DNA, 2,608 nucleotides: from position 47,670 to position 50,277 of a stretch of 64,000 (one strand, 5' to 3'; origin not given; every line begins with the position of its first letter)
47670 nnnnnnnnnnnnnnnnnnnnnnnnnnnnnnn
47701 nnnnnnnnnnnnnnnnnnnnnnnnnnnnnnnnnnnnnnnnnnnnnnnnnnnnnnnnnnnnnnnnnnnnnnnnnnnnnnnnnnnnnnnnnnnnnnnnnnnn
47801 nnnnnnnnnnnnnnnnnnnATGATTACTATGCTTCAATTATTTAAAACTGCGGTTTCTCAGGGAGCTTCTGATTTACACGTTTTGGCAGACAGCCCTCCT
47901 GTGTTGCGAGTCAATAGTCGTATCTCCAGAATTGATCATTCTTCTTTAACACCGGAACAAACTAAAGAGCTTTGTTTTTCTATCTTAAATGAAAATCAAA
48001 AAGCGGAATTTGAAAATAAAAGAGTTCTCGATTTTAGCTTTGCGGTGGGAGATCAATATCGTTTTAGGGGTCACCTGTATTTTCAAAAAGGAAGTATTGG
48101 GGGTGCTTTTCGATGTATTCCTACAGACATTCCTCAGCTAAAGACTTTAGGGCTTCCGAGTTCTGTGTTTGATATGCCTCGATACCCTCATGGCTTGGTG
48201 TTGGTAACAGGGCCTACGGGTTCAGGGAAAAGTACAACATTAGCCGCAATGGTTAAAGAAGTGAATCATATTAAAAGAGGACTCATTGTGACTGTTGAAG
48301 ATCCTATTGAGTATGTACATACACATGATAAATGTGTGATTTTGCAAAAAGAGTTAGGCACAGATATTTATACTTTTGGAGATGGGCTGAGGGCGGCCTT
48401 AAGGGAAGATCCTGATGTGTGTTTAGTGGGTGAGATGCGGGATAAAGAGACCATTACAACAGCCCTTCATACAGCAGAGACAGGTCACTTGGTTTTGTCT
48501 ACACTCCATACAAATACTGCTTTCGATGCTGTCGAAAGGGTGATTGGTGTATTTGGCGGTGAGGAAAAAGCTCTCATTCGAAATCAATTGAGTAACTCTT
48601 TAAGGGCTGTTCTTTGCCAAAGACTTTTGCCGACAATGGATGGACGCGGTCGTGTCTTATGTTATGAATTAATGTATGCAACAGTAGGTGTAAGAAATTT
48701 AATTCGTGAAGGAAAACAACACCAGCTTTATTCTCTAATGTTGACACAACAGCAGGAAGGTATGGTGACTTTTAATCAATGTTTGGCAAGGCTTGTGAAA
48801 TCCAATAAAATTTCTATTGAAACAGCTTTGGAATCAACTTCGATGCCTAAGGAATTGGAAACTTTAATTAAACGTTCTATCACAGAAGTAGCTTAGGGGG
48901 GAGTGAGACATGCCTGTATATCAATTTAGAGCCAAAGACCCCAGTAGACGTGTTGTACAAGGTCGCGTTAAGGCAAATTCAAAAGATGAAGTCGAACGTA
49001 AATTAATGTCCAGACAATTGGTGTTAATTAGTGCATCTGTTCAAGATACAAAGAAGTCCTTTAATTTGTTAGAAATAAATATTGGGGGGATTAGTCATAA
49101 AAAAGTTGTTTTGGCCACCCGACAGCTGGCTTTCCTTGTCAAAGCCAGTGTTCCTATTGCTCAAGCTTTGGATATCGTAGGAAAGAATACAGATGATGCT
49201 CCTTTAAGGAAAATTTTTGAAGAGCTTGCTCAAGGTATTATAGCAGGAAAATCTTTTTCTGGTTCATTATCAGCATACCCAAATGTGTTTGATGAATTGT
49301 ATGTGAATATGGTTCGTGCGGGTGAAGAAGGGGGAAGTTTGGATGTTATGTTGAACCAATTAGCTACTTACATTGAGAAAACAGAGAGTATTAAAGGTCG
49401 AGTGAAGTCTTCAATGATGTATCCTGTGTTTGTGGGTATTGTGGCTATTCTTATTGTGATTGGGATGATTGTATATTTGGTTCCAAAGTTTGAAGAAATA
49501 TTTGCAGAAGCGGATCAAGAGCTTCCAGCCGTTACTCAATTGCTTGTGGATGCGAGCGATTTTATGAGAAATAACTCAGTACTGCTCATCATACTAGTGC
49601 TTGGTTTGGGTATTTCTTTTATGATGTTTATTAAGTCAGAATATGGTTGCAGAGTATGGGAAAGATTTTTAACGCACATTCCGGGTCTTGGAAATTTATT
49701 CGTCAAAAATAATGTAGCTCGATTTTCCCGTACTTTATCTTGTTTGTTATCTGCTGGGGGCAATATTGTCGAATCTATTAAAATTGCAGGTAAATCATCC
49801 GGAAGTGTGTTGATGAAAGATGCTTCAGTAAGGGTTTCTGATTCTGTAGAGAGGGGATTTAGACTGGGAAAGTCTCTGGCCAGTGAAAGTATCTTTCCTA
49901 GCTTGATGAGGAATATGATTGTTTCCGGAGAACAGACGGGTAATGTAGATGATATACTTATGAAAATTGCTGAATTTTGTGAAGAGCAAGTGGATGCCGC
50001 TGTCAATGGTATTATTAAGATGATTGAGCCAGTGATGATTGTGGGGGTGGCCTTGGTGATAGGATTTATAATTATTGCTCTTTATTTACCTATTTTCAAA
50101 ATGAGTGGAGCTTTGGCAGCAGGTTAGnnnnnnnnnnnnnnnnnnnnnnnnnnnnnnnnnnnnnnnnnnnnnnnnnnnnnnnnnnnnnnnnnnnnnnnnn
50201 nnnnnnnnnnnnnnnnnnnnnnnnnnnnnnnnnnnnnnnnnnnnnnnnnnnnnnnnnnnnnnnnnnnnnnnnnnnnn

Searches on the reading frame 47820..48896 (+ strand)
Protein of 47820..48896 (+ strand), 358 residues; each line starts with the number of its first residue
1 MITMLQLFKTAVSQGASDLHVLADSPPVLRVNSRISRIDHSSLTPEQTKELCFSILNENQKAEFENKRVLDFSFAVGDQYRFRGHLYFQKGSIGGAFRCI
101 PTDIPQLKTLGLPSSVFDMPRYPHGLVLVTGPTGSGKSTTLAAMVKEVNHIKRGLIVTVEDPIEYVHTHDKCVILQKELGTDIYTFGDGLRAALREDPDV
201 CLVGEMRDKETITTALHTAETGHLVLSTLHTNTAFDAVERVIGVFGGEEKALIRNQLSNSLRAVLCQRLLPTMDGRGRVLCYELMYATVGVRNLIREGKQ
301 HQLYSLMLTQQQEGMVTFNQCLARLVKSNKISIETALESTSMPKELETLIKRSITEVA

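Call 5: search_protein_families(library=pfam, proteins=[window:47820-48896:+], max_evalue=0.001)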
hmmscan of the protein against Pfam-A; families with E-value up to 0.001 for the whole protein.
window:47820-48896:+ (358 aa): 5 families
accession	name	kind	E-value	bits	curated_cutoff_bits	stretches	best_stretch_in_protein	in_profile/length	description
PF00437.27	T2SSE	-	1.1e-47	163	24.9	1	122-279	140-287/370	Type II/IV secretion system protein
PF13191.12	AAA_16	-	0.00019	22.4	32.6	1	123-231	24-104/167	AAA ATPase domain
PF13555.12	AAA_29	-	0.00023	21.3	27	1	122-144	20-42/61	P-loop containing region of AAA domain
PF01935.23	DUF87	-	0.00064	20.3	23.2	0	128-162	27-60/220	Helicase HerA, central domain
PF13401.12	AAA_22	-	0.0007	20.4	27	0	124-162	5-33/130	AAA domain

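Call 22: search_protein_families(library=ncbifam, proteins=[window:47820-48896:+], max_evalue=0.01)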
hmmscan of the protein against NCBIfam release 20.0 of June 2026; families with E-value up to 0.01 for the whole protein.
window:47820-48896:+ (358 aa): 19 families
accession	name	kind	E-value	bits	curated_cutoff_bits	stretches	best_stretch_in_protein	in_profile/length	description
TIGR01420.1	pilT_fam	subfamily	1e-130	436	319.1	1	4-345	2-343/343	PilT/PilU family type 4a pilus ATPase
TIGR02533.1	type_II_gspE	equivalog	2.7e-44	151.6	630.25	1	121-270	240-379/486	type II secretion system ATPase GspE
TIGR02524.1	dot_icm_DotB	equivalog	7.3e-44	150.4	463.3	1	6-305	8-319/358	Dot/Icm type IV secretion system ATPase DotB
TIGR02525.1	plasmid_TraJ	equivalog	1.4e-43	149.3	368.3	1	75-279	95-307/372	plasmid transfer ATPase TraJ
NF041000.1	ATPase_ComGA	equivalog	4e-37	127.7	300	1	121-271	125-266/267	competence type IV pilus ATPase ComGA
NF007755.0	PRK10436.1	equivalog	4.3e-37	127.8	617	1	6-270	91-355/465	type II secretion system protein GspE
NF053534.1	T4PilAsmATPsTfpB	equivalog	4.6e-36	124.4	850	1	118-270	330-472/584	type IV pilus assembly ATPase TfpB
TIGR02538.1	type_IV_pilB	equivalog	6.3e-36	124.1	675.65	1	122-244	314-432/564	type IV-A pilus assembly ATPase PilB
TIGR03819.1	heli_sec_ATPase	hypoth_equivalog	6.4e-17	61.7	373.15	1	127-266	181-324/340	TadA family conjugal transfer-associated ATPase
NF058587.1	archaellum_moto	equivalog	3.7e-16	59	550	1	127-242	278-394/527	archaellum flagellar ATPase motor FlaI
TIGR02788.1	VirB11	equivalog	5.6e-15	55.2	249.95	1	127-264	147-287/308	P-type DNA transfer ATPase VirB11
TIGR02782.1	TrbB_P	equivalog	1.3e-13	50.9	304.55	1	127-244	139-255/303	P-type conjugative transfer ATPase TrbB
NF053672.1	bindosome_BasE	exception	1.4e-11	43.8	1000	1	128-257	274-403/512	bindosome assembly system ATPase subunit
NF010407.0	PRK13833.1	subfamily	1.3e-10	41.2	499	1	127-241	147-259/323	conjugal transfer protein TrbB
NF010469.0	PRK13894.1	subfamily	2.5e-10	40.2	508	1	125-242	150-265/320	conjugal transfer ATPase TrbB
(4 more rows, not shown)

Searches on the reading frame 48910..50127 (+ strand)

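Call 5: search_protein_families(library=pfam, proteins=[window:48910-50127:+], max_evalue=0.001)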
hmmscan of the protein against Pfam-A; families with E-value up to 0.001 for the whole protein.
window:48910-50127:+ (405 aa): 1 family
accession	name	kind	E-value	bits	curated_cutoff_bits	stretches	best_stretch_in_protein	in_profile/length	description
PF00482.28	T2SSF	-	3.1e-60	202.1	25.2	2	70-192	2-125/125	Type II secretion system (T2SS), protein F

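Call 22: search_protein_families(library=ncbifam, proteins=[window:48910-50127:+], max_evalue=0.01)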
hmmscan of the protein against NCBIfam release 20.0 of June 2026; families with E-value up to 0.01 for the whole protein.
window:48910-50127:+ (405 aa): 6 families
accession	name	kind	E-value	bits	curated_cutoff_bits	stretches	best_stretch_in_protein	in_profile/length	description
TIGR02120.1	GspF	equivalog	1.2e-98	331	424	1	4-399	1-398/401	type II secretion system inner membrane protein GspF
NF052606.1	T4PiliAsmPilCMyx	equivalog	4.2e-94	315.7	700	1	2-402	20-418/419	type IV pilus assembly protein PilC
NF052607.1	T4PiliAsmPilCThrm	equivalog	3.6e-93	312.8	700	1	1-403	1-405/406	type IV pilus assembly protein PilC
NF007861.0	PRK10573.1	equivalog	1.9e-73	247.8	401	1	3-403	6-399/401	protein transport protein HofC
NF047826.1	T3SSXpsF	equivalog_domain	1.7e-62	211.6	650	1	1-402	1-404/405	type II secretion system protein XpsF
NF041012.2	T4P_ComGB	equivalog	4.6e-42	144.6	240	2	127-398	60-330/332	competence type IV pilus assembly protein ComGB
